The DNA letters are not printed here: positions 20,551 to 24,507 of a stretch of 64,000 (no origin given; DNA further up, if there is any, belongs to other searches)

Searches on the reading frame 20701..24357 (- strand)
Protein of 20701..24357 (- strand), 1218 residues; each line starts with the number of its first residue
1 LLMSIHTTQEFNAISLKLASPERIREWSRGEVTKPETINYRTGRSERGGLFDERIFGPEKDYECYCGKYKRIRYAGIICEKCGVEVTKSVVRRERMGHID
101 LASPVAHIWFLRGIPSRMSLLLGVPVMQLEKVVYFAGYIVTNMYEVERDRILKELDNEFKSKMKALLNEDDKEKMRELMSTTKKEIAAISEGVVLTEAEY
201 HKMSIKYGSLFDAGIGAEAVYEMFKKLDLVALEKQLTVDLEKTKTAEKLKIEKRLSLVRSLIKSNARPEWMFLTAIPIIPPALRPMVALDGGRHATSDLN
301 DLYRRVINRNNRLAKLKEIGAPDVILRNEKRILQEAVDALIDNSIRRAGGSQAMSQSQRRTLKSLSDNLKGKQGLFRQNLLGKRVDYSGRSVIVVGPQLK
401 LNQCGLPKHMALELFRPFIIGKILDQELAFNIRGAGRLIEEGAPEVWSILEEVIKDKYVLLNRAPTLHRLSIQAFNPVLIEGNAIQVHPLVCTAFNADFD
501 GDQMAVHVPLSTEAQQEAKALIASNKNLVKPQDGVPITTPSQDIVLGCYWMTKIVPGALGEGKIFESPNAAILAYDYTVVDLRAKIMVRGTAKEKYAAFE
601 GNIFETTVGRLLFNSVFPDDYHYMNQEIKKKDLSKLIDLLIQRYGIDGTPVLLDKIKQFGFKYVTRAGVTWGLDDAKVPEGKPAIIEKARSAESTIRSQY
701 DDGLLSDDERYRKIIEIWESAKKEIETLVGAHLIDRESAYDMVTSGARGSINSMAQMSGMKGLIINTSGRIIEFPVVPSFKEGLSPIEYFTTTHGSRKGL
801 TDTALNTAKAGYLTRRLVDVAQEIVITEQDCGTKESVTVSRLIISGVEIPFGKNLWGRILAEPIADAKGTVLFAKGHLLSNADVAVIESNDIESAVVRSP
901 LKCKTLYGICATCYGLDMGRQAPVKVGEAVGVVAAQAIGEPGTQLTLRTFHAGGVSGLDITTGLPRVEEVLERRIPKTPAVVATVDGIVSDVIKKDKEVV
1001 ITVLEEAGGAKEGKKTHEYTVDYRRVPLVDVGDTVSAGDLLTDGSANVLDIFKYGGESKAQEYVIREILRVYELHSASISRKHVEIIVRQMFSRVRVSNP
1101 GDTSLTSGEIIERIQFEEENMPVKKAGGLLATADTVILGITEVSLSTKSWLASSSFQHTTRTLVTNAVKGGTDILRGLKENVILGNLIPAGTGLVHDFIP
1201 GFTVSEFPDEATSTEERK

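Call 80: search_protein_families(library=pfam, proteins=[window:20701-24357:-], max_evalue=0.00001)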
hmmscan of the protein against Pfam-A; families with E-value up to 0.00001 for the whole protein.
window:20701-24357:- (1218 aa): 5 families
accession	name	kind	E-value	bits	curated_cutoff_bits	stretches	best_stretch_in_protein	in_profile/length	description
PF04997.17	RNA_pol_Rpb1_1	-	1.4e-76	258.3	39.7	1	9-380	2-312/312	RNA polymerase Rpb1, domain 1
PF04998.22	RNA_pol_Rpb1_5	-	1.7e-58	198.7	28.5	1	783-1107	1-261/267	RNA polymerase Rpb1, domain 5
PF00623.25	RNA_pol_Rpb1_2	-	9.7e-40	137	25.3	1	382-522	1-164/166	RNA polymerase Rpb1, domain 2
PF04983.23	RNA_pol_Rpb1_3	-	6.4e-25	88.4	28.9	1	527-675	1-161/162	RNA polymerase Rpb1, domain 3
PF05000.22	RNA_pol_Rpb1_4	-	1.6e-08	34.8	24.8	1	706-781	2-95/107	RNA polymerase Rpb1, domain 4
